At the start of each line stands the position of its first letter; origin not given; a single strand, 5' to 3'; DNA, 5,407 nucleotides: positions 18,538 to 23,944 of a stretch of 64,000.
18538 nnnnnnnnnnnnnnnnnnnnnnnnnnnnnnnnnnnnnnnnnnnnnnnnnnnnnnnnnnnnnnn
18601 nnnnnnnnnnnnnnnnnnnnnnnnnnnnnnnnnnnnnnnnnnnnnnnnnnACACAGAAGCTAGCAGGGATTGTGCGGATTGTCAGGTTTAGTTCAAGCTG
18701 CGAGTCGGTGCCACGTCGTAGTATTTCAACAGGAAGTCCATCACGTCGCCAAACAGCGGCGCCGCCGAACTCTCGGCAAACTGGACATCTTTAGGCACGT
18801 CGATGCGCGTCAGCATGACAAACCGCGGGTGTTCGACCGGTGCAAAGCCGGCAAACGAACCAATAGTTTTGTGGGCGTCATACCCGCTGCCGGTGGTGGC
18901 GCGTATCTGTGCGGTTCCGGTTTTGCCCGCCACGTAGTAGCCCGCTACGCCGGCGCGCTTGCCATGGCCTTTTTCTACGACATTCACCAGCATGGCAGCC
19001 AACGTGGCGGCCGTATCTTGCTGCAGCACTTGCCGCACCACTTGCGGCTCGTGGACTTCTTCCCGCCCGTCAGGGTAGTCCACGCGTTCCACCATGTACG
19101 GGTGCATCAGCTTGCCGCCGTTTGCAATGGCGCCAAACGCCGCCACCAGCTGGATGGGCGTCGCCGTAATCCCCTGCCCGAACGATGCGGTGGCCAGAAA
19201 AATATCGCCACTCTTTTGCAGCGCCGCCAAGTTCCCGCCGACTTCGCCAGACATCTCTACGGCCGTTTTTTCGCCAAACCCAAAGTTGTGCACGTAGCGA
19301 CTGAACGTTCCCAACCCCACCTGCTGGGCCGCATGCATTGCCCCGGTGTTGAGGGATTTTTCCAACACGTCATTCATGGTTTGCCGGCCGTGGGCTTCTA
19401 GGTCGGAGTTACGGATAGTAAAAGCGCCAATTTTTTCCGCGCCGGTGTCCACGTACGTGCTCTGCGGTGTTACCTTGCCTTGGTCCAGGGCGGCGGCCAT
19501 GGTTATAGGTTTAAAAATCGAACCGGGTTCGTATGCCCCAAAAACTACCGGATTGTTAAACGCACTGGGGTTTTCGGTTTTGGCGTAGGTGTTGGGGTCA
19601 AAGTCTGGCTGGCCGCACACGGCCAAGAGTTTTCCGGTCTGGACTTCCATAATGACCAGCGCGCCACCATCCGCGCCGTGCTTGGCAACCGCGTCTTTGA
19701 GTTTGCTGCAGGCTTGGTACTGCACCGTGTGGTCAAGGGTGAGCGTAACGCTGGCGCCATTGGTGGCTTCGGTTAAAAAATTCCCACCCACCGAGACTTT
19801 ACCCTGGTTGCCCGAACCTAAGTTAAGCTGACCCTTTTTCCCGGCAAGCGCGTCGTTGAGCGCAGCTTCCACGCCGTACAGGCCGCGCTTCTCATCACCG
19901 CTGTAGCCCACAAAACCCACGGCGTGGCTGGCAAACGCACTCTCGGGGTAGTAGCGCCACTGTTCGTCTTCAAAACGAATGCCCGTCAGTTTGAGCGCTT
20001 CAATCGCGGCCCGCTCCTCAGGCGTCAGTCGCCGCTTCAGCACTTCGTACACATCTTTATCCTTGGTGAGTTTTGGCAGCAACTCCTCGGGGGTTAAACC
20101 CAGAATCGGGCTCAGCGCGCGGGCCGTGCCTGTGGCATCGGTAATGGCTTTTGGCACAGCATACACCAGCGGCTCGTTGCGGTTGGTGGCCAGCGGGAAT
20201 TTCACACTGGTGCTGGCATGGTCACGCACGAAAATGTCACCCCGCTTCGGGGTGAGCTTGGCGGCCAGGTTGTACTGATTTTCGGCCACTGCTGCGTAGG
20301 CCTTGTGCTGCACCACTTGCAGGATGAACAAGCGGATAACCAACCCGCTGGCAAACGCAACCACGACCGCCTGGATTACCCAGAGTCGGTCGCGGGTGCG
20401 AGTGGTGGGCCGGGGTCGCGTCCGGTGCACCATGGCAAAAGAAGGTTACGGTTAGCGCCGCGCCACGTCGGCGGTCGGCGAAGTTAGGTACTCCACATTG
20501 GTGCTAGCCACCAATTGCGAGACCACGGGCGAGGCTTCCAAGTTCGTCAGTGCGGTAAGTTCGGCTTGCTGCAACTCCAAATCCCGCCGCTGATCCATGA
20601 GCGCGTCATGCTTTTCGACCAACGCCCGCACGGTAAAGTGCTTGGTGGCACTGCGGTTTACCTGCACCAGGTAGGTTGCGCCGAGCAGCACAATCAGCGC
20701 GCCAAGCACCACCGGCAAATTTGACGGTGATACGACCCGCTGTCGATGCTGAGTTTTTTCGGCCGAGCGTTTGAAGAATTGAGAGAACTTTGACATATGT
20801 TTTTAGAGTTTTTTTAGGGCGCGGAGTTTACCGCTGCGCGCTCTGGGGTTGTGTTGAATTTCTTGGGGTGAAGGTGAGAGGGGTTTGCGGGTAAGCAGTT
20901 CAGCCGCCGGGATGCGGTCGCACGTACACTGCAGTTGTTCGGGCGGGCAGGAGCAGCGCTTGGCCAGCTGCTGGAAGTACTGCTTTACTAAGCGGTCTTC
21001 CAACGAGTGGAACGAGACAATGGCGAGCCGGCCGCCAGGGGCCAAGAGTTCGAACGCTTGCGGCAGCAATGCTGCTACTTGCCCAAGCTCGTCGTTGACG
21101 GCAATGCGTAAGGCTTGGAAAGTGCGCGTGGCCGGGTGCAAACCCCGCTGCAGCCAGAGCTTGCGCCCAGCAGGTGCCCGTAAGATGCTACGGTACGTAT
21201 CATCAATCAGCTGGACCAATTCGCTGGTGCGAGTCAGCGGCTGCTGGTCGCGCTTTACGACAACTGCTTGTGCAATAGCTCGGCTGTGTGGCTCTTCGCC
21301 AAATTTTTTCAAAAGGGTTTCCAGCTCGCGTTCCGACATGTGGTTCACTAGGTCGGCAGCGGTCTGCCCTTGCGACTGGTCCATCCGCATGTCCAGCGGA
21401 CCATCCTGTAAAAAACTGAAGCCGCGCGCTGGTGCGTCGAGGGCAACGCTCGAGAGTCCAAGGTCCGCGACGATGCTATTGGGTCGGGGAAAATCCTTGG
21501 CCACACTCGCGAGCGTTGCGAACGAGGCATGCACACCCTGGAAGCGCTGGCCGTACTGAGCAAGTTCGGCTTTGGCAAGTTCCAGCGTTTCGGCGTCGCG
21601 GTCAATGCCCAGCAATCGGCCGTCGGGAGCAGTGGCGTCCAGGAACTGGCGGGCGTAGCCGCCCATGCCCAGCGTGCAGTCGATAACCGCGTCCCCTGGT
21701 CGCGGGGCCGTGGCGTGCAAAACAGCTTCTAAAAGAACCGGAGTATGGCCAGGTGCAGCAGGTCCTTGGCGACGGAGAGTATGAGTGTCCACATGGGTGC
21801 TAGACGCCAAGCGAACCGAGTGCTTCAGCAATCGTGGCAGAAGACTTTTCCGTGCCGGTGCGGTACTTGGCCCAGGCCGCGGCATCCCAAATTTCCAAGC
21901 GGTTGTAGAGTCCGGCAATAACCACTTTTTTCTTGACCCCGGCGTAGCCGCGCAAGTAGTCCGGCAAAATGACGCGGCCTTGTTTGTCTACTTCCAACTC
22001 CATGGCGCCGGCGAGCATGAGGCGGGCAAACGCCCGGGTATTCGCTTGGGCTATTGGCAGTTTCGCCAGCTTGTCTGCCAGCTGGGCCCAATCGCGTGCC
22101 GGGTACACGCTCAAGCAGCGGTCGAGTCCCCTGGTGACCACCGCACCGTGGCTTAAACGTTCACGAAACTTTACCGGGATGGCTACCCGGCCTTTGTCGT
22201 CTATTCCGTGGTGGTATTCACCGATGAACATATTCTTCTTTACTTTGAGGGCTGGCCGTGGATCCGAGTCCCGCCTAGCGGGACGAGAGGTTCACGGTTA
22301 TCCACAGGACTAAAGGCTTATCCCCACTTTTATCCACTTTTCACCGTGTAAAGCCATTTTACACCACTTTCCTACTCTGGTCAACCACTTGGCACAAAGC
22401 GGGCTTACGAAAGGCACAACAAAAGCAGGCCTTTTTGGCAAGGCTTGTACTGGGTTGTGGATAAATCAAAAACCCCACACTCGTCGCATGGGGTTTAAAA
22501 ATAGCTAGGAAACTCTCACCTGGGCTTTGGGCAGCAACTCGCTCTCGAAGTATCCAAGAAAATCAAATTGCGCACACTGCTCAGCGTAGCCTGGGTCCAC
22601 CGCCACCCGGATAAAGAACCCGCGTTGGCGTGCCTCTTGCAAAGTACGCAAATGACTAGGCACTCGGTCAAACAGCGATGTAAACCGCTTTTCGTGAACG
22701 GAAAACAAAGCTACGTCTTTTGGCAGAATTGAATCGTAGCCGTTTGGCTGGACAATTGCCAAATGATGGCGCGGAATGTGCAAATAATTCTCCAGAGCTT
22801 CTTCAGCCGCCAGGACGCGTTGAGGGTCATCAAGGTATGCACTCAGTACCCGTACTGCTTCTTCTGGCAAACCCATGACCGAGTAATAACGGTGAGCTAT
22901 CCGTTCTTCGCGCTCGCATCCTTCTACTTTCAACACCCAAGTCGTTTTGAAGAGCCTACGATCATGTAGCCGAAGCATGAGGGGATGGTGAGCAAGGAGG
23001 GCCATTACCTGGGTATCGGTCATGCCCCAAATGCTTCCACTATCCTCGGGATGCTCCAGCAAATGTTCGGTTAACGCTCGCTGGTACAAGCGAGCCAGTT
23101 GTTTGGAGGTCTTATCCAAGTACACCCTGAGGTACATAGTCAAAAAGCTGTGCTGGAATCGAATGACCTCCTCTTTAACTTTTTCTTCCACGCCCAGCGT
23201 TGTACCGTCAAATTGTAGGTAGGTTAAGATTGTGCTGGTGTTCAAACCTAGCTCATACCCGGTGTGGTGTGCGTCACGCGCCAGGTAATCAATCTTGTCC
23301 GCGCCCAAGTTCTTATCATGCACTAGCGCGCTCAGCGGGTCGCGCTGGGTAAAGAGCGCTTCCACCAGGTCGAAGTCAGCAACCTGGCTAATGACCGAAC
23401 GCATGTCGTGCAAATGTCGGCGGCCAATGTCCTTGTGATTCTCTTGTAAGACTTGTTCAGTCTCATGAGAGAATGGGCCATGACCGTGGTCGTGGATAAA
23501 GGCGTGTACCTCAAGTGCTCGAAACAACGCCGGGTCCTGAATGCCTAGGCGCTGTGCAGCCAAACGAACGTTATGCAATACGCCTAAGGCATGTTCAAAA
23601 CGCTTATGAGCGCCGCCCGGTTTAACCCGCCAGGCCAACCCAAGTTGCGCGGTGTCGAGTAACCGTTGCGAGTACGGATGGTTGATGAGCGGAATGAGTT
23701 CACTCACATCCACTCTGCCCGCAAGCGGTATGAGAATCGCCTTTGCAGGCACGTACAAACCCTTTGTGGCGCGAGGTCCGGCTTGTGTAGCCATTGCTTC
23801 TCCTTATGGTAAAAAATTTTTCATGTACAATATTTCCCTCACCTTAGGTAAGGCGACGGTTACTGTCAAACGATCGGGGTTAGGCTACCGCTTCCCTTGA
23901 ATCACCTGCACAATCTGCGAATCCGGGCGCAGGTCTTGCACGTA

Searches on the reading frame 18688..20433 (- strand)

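Call 17: search_protein_families(library=pfam, proteins=[window:18688-20433:-], max_evalue=0.01)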
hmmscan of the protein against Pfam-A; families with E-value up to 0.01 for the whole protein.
window:18688-20433:- (581 aa): 2 families
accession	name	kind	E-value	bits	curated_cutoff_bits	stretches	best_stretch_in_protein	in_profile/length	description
PF00905.27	Transpeptidase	-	1e-71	242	22.1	1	257-566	1-299/299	Penicillin binding protein transpeptidase domain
PF03717.20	PBP_dimer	-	1.8e-13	51.8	24.4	1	61-213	3-175/180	Penicillin-binding Protein dimerisation domain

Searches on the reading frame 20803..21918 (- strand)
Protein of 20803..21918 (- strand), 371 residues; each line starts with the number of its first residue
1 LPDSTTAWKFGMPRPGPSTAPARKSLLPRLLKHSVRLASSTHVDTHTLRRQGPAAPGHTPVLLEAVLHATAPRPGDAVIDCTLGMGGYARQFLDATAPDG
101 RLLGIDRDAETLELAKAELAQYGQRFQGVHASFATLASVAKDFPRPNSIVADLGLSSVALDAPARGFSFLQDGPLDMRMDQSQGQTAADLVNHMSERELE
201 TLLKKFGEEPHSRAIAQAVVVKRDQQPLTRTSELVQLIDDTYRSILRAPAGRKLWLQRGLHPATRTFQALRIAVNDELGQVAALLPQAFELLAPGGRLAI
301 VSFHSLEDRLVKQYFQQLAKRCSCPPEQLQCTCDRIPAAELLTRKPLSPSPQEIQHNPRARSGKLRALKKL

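Call 17: search_protein_families(library=pfam, proteins=[window:20803-21918:-], max_evalue=0.01)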
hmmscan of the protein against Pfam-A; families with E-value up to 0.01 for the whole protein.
window:20803-21918:- (371 aa): 7 families
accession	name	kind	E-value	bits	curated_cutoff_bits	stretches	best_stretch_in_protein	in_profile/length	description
PF01795.25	Methyltransf_5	-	3.7e-103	345.7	27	1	58-370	4-308/309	MraW methylase family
PF13847.12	Methyltransf_31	-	7e-05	23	27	0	74-122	3-51/145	Methyltransferase domain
PF13649.12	Methyltransf_25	-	0.0002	22.4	27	1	78-138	1-60/97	Methyltransferase domain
PF01209.24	Ubie_methyltran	-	0.001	18.9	20.1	0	67-124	40-97/233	ubiE/COQ5 methyltransferase family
PF13489.12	Methyltransf_23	-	0.0013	18.9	27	0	281-313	97-131/164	Methyltransferase domain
PF00107.32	ADH_zinc_N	-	0.0044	17.4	31.8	0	282-307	69-92/129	Zinc-binding dehydrogenase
PF08242.18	Methyltransf_12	-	0.0073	17.4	30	0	84-126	6-47/98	Methyltransferase domain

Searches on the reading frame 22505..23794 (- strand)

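Call 17: search_protein_families(library=pfam, proteins=[window:22505-23794:-], max_evalue=0.01)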
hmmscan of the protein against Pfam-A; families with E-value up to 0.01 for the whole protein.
window:22505-23794:- (429 aa): 2 families
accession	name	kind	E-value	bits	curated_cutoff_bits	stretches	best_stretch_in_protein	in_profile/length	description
PF01966.28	HD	-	7.6e-06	26.6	22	1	65-142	1-73/116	HD domain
PF19276.4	HD_assoc_2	-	2.6e-05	24.2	23.1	1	219-294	36-116/222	HD associated region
